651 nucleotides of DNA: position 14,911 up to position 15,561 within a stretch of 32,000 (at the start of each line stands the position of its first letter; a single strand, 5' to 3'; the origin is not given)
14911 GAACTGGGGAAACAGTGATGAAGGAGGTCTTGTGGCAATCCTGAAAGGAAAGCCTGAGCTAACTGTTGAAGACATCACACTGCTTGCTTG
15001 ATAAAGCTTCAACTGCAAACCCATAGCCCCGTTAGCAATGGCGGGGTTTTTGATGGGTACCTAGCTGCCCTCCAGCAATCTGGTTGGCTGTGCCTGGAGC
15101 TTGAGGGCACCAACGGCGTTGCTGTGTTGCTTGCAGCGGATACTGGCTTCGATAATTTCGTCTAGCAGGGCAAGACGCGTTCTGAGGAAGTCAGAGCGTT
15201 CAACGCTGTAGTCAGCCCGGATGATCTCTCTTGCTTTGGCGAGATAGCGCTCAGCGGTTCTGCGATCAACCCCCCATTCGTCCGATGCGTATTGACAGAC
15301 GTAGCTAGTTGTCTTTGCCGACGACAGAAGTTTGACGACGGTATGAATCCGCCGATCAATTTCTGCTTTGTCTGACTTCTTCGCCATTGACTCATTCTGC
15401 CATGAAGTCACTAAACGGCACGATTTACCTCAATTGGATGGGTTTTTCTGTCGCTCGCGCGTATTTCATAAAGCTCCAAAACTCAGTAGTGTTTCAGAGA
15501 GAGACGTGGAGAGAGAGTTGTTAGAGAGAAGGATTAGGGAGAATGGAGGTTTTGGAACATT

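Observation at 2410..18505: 16-kb integrative element in tRNA-Pro(UGG) with a satellite-like or tycheposon-like backbone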

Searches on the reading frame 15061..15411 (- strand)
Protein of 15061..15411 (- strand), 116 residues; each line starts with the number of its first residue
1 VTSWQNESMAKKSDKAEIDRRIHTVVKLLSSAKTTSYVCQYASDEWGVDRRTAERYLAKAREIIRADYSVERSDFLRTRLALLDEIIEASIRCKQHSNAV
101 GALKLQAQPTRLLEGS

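Call 5: search_protein_families(library=pfam, proteins=[window:15061-15411:-], max_evalue=0.01)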
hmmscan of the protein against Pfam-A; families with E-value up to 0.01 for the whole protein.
window:15061-15411:- (116 aa): 1 family
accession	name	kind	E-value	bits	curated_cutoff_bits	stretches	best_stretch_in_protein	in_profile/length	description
PF21019.4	Spectrin_3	-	0.0081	17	24.4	0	49-106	6-63/68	Spectrin-like repeat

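Call 6: search_protein_families(library=phrogs, proteins=[window:15061-15411:-], max_evalue=0.01)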
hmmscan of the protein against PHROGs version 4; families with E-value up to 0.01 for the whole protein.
window:15061-15411:- (116 aa): 1 family
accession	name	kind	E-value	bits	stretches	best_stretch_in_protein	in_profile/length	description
phrog_34910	-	unknown function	2.6e-10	41.5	1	11-104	4-97/107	-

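Call 36: search_protein_families(library=pfam, proteins=[window:15061-15411:-], max_evalue=1)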
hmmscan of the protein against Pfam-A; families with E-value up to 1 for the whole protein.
window:15061-15411:- (116 aa): 5 families
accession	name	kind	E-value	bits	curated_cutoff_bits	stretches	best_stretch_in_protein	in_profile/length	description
PF21019.4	Spectrin_3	-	0.0081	17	24.4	1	49-106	6-63/68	Spectrin-like repeat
PF01516.21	Orbi_VP6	-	0.025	14.6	22.6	1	3-36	59-92/324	Orbivirus helicase VP6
PF25521.1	HTH_TANC1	-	0.039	14.2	27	1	8-62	38-94/154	TANC1-like, winged helix-turn-helix domain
PF23005.1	DUF7032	-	0.049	13.9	27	0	73-107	57-91/115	Domain of unknown function (DUF7032)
PF11311.13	DUF3114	-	0.11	12.3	25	1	13-64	78-128/266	Protein of unknown function (DUF3114)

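Call 66: find_homologous_proteins(query=window:15061-15411:-, max_evalue=0.001)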
Query window:15061-15411:- (116 aa): 353 proteins with E <= 0.001 among 365 candidates; the best 120 are listed.
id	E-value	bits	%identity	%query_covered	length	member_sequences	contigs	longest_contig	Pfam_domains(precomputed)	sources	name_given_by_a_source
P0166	2.2e-59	216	98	93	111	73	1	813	-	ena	-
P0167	2.3e-55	203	94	93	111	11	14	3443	-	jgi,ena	jgi:hypothetical protein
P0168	3.3e-55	203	94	93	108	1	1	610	-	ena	-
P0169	8.6e-54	198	88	93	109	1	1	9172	-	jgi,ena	-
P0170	7.4e-53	195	91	93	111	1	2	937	-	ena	-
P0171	1.5e-52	194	89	92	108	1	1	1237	-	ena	-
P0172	1.6e-52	194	89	93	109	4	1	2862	-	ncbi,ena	-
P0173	4.3e-52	193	88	93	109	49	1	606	-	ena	-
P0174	5.8e-52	192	86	92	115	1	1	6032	-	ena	-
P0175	1.0e-51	191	88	93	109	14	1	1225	-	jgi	-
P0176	1.7e-51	191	86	93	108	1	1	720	-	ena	-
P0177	2.8e-51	190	85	93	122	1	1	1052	-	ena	-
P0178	3.6e-51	190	97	83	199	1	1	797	-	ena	-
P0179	5.9e-51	189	78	100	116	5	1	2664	-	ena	-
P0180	6.4e-51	189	87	92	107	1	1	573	-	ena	-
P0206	5.6e-49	183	83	93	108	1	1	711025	-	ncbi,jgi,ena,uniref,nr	ncbi:hypothetical protein [Synechococcus sp. UW69]|uniref:hypothetical protein n=1 Tax=Synechococcus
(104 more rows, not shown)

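Call 70: search_solved_structures(query=A4, max_evalue=10)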
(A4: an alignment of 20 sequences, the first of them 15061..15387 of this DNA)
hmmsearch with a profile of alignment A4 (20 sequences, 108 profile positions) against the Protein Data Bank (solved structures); distinct sequences matched with E-value up to 10: 12.
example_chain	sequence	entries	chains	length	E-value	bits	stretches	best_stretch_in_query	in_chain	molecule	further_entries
8wpt_A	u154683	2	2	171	0.075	16.4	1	29-97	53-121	Truncated ferritin | Truncated mutant of ferritin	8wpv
8w7u_A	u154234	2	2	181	0.078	16.4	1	29-97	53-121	Ferritin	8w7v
8w6m_A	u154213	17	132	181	0.079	16.4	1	29-97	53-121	Ferritin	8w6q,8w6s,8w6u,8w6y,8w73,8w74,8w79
5d8x_A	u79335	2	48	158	0.22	15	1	32-71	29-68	Ferroxidase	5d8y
5d8q_A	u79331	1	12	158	0.23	14.9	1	32-71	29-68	Ferroxidase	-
5d8r_A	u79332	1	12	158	0.27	14.6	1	32-70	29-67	Ferroxidase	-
4tof_A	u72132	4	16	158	0.28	14.6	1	32-70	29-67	Bacterioferritin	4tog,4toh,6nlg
5d8s_A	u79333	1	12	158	0.29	14.5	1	32-70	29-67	Ferroxidase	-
3is7_A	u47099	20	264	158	0.3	14.5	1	32-70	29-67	Bacterioferritin | Ferroxidase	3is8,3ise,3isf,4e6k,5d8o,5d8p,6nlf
9bts_A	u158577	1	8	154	0.47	13.9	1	29-69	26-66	Bacterioferritin (Bfr)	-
4to9_A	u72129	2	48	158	0.48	13.9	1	32-70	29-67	Bacterioferritin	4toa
4tob_A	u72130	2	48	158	0.6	13.5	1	32-70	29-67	Bacterioferritin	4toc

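Call 71: find_encoding_contigs(protein=P0206, flank=10000, max_places=5)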
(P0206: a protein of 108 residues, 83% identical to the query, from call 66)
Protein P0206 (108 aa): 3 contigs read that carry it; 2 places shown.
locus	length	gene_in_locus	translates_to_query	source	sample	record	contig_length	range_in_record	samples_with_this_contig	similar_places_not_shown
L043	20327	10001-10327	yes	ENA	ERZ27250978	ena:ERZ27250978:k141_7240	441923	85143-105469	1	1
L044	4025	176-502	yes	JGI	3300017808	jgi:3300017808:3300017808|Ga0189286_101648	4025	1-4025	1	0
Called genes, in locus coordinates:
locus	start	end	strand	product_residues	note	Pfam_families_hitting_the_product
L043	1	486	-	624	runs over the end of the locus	PF06480:FtsH_ext, PF00004:AAA, PF07728:AAA_5 (faint), PF23902:AAA_lid_PRS2_C (weak), PF17862:AAA_lid_3, PF01434:Peptidase_M41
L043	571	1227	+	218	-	PF02586:SRAP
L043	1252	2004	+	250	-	PF07885:Ion_trans_2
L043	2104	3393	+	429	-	-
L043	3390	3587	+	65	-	-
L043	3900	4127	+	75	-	-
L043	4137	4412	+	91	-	-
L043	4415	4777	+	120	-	-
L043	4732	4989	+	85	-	-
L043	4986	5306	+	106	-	-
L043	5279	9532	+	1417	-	PF08706:D5_N, PF19263:DUF5906, PF01612:DNA_pol_A_exo1, PF00476:DNA_pol_A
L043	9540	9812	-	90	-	-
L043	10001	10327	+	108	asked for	-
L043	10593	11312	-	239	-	-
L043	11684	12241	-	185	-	-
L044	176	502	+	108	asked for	-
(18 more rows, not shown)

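Call 74: predict_structure(alignment_id=A4)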
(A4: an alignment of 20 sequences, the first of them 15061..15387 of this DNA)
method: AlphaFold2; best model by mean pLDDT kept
length: 108 residues; sequences in the alignment: 20
mean_pLDDT: 63.7   pTM: 0.46
mean pLDDT of the five models: 63.7, 56.2, 54.2, 54.1, 52.7
residues with pLDDT >= 90: 0; 70-90: 47; 50-70: 37; < 50: 24
segments of 3 or more residues with pLDDT < 50: 61-65, 67-69, 86-90, 103-108
pLDDT, mean of each block of 10 residues (from residue 1): 61 78 73 81 81 70 48 58 51 52 45
secondary structure, 60 per line:
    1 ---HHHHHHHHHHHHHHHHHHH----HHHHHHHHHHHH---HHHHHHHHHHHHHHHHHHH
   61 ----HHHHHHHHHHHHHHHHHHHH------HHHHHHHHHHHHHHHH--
elements in order: H4-22 H27-38 H42-60 H65-84 H91-106

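Call 78: fold_search(model_id=the predicted structure, library=pdb)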
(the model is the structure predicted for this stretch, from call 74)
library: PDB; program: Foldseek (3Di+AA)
matches with E <= 10: 97; with E <= 0.001: 0
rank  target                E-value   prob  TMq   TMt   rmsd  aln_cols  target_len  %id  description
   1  6w1s_P                1.4e+00  0.11  0.26  0.27  20.6       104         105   13  Atomic model of the mammalian Mediator complex (released 2021-03-10)
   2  4v6x_CR               1.4e+00  0.09  0.23  0.14  19.5       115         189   15  Structure of the human 80S ribosome (released 2014-07-09)
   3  1zlj_B                1.7e+00  0.21  0.29  0.41   7.3        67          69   19  Crystal Structure of the Mycobacterium tuberculosis Hypoxic Response Regulator DosR C-terminal Domain (released 2006-01-31)
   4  1s7o_C                2.2e+00  0.15  0.35  0.35  11.8       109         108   11  Crystal structure of putative DNA binding protein SP_1288 from Streptococcus pygenes (released 2004-06-29)
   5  1s7o_B                2.2e+00  0.11  0.27  0.28  10.3       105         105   12  Crystal structure of putative DNA binding protein SP_1288 from Streptococcus pygenes (released 2004-06-29)
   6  7vim_B                2.6e+00  0.33  0.36  0.54   5.2        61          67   20  The C-terminal DNA binding domain of EsrB from Edwardsiella piscicida (released 2022-09-28)
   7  6vz0_B                2.6e+00  0.08  0.26  0.33  12.3        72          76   21  C-terminal domain of mouse surfactant protein B crystallized at high pH (released 2020-11-25)
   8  1ihf_A                2.8e+00  0.54  0.32  0.36   1.3        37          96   24  INTEGRATION HOST FACTOR/DNA COMPLEX (released 1997-02-12)
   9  8r7y_A                2.8e+00  0.20  0.35  0.13   8.6        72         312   22  Deoxyribonucleoside regulator DeoR in complex with the DNA operator (released 2024-06-19)
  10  5v1u_D                3.0e+00  0.33  0.35  0.44   4.5        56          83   25  TbiB1 in Complex with the TbiA(beta) Leader Peptide (released 2018-09-05)
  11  8qhu_Q                3.0e+00  0.06  0.21  0.14  16.5       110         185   15  CRYO-EM STRUCTURE OF LEISHMANIA MAJOR 80S RIBOSOME : LM32Cs1C1 snoRNA overexpression (released 2025-02-12)
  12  1s7o_A                3.4e+00  0.09  0.27  0.27   9.9       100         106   12  Crystal structure of putative DNA binding protein SP_1288 from Streptococcus pygenes (released 2004-06-29)
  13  3c57_A                3.6e+00  0.18  0.31  0.54   3.1        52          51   21  Crystal Structure of the Mycobacterium tuberculosis Hypoxic Response Regulator DosR C-terminal Domain Crystal Form II (released 2008-04-22)
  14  5cm3_A                4.0e+00  0.13  0.34  0.37  10.3        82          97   12  Crystal Structure of KorA, a plasmid-encoded, global transcription regulator (released 2016-04-06)
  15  5ckt_A                4.0e+00  0.12  0.34  0.37  10.9        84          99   13  Crystal Structure of KorA, a plasmid-encoded, global transcription regulator (released 2016-04-06)
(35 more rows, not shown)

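Call 88: search_protein_families(library=ncbifam, proteins=[window:15061-15387:-], max_evalue=0.001)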
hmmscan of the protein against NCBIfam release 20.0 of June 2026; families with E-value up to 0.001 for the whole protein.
window:15061-15387:- (108 aa): 0 families

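Call 89: search_protein_families(library=padloc, proteins=[window:15061-15387:-], max_evalue=0.001)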
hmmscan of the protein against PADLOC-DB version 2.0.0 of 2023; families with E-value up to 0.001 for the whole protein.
window:15061-15387:- (108 aa): 0 families

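Call 90: search_dna_similar(query=window:15061-15387:-, collection=phages, mode=protein, max_evalue=0.001, max_rows=15)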
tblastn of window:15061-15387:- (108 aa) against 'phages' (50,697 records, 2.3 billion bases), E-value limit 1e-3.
Records with a match: 5; places in all: 5; records where one place covers at least 80% of the query: 5.
Best place of each record, by identity: <60% 5.
By first word of the organism name: Prochlorococcus 3; Cyanophage 2.
By host as written in the record: Prochlorococcus MED4 4; Prochlorococcus marinus subsp. pastoris str. CCMP1986 1.
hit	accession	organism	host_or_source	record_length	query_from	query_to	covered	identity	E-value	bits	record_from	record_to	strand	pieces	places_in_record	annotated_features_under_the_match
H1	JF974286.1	Prochlorococcus phage MED4-184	Prochlorococcus MED4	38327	3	104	94%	26.5%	6e-6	49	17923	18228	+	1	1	hypothetical protein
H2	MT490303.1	Prochlorococcus phage P-HS2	Prochlorococcus marinus subsp. pastoris ...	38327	3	104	94%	26.5%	6e-6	49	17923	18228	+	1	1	hypothetical protein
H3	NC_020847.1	Prochlorococcus phage MED4-184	Prochlorococcus MED4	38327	3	104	94%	26.5%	6e-6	49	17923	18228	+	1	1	hypothetical protein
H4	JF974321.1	Cyanophage MED4-117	Prochlorococcus MED4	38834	3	104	94%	26.5%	6e-6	49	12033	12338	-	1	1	hypothetical protein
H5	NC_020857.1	Cyanophage MED4-117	Prochlorococcus MED4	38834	3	104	94%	26.5%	6e-6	49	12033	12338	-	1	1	hypothetical protein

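Call 92: get_annotated_region(hit=H2, flank=6000)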
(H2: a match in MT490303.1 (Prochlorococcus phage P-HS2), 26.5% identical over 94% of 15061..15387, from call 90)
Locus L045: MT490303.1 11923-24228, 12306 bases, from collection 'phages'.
description: Prochlorococcus phage P-HS2, complete genome.
organism: Prochlorococcus phage P-HS2 (NCBI taxid 2740745)
taxonomy: Viruses; Duplodnaviria; Heunggongvirae; Uroviricota; Caudoviricetes
host: Prochlorococcus marinus subsp. pastoris str. CCMP1986; source: HOTS: Hawaii Ocean Time Series station, Pacific oligotrophic gyre, 125m; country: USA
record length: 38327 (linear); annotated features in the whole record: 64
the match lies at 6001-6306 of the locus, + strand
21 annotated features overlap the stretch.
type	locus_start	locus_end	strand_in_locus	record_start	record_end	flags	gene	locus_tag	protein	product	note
CDS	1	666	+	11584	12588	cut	-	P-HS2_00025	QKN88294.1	hypothetical protein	-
CDS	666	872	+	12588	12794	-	-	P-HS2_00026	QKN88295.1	hypothetical protein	-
CDS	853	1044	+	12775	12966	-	-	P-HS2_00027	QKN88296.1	hypothetical protein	-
CDS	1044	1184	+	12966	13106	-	-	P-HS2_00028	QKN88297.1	hypothetical protein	-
CDS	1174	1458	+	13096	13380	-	-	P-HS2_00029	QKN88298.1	hypothetical protein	-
CDS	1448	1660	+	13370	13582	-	-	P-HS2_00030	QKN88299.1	hypothetical protein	-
CDS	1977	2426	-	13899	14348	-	-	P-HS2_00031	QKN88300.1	hypothetical protein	-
CDS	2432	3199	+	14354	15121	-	-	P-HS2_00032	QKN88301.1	hypothetical protein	-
CDS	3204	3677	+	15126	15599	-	-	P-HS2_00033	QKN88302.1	hypothetical protein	-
CDS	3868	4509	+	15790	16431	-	-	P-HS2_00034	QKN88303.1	hypothetical protein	-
CDS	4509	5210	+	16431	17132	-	-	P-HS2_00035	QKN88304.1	hypothetical protein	-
CDS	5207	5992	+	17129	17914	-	-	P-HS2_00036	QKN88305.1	hypothetical protein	-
CDS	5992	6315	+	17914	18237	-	-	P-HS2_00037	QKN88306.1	hypothetical protein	-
CDS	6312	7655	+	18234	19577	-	-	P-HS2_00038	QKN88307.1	hypothetical protein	-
CDS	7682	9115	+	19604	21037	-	-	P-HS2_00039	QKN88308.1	hypothetical protein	-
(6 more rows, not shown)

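Call 93: search_protein_families(library=phrogs, proteins=[L045:5992-6315:+, L045:6312-7655:+, L045:7682-9115:+, L045:9119-11404:+, L045:5207-5992:+, L045:4509-5210:+, L045:3868-4509:+], max_evalue=0.001)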
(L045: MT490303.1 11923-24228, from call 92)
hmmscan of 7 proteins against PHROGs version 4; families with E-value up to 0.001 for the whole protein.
L045:5992-6315:+ (107 aa): 1 family
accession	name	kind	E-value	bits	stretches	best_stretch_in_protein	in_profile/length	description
phrog_34910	-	unknown function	3.7e-72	240.4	1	1-107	1-107/107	-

L045:6312-7655:+ (447 aa): 3 families
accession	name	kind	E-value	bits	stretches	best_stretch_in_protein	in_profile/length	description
phrog_2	-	head and packaging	1.2e-39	137.8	1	34-437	266-600/807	terminase large subunit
phrog_10250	-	head and packaging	5.8e-35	122.1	1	231-431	3-216/228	terminase large subunit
phrog_38319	-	unknown function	1.7e-29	104.1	1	47-291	18-268/271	-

L045:7682-9115:+ (477 aa): 2 families
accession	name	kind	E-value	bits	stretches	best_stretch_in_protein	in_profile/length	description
phrog_145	-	head and packaging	1.6e-116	391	1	14-468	5-482/493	portal protein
phrog_2417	-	unknown function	1.6e-12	48.5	1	24-203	11-193/242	-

L045:9119-11404:+ (761 aa): 15 families
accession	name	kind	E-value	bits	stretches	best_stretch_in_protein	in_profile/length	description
phrog_241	-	head and packaging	1.5e-187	626.7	1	1-761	15-679/679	head morphogenesis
phrog_115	-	head and packaging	3.9e-30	106.6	1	191-540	210-530/665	minor head protein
phrog_595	-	head and packaging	1.3e-24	88.4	1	59-405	84-347/513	head maturation protease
phrog_2841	-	head and packaging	2.9e-22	80.4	1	191-498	199-424/525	minor head protein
phrog_6577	-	unknown function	1.7e-21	77.2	1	179-417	107-319/1066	-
phrog_4728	-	head and packaging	2.3e-19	70.6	1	186-385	183-364/591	head morphogenesis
phrog_21789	-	head and packaging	5.8e-18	65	1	182-319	136-263/1195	virion structural protein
phrog_7625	-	head and packaging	3.4e-14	53.6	1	191-507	135-384/504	head morphogenesis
phrog_3517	-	head and packaging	3.5e-08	34.1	1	234-323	227-336/371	head morphogenesis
phrog_19443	-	head and packaging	8.9e-08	32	1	189-324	170-293/579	minor head protein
phrog_9907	-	head and packaging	9.6e-05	22.6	1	241-296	141-194/421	minor head protein and DNA pilot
phrog_8089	-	head and packaging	0.00055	20.3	0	237-316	181-267/268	head morphogenesis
phrog_1657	-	head and packaging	0.00055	20.3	1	77-316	63-299/337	head morphogenesis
phrog_2662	-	head and packaging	0.00069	19.3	1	237-317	619-710/717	portal protein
phrog_21033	-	unknown function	0.00078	20.1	0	270-326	13-74/265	-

L045:5207-5992:+ (261 aa): 2 families
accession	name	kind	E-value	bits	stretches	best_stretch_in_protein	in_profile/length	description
phrog_6059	-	moron, auxiliary metabolic gene and host takeover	1.3e-98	331.2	1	1-261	4-250/292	queuine tRNA-ribosyltransferase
phrog_24024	-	unknown function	4.3e-08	33.5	1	92-252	195-355/433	-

L045:4509-5210:+ (233 aa): 2 families
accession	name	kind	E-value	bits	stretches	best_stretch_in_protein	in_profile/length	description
phrog_28597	-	unknown function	1.6e-169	561.9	1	1-233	1-233/233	-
phrog_8156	-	other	8.1e-21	75.4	1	38-167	47-176/244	methyltransferase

L045:3868-4509:+ (213 aa): 16 families
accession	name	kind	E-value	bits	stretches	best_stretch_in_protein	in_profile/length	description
phrog_9353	-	unknown function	1.5e-56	193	1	11-213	2-209/245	-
phrog_620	-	DNA, RNA and nucleotide metabolism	1.3e-46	160.4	1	23-180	9-149/217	ParB-like partition protein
phrog_498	-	other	1.1e-42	147.5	1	19-163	31-181/633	DNA methyltransferase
phrog_15396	-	DNA, RNA and nucleotide metabolism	1.8e-41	143.7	1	28-145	9-126/258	ParB-like partition nuclease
phrog_940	-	DNA, RNA and nucleotide metabolism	2e-25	90.8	1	22-133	5-116/388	nuclease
phrog_930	-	DNA, RNA and nucleotide metabolism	6.5e-24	86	1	23-176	7-153/223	ParB-like partition protein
phrog_8071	-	DNA, RNA and nucleotide metabolism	2.6e-21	77.3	1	23-144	7-124/389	ParB-like partition protein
phrog_18056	-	DNA, RNA and nucleotide metabolism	2.6e-14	53.9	1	24-113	4-92/387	ParB-like partition nuclease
phrog_723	-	DNA, RNA and nucleotide metabolism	3.7e-14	54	1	22-189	12-189/223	ParB-like partition protein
phrog_4715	-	DNA, RNA and nucleotide metabolism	1.7e-10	41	1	21-112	145-240/630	ParB-like partition protein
phrog_5475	-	unknown function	4.8e-10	39.8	1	35-111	15-87/458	-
phrog_7405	-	unknown function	3.1e-07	31.3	1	62-196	67-192/250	-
phrog_26377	-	DNA, RNA and nucleotide metabolism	1e-05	26.1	1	48-107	32-91/326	ParB-like partition protein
phrog_6218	-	DNA, RNA and nucleotide metabolism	4.6e-05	23.7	1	35-101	17-89/506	ParB-like partition protein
phrog_3264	-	DNA, RNA and nucleotide metabolism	0.00013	22.7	1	36-109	61-138/337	ParB-like partition protein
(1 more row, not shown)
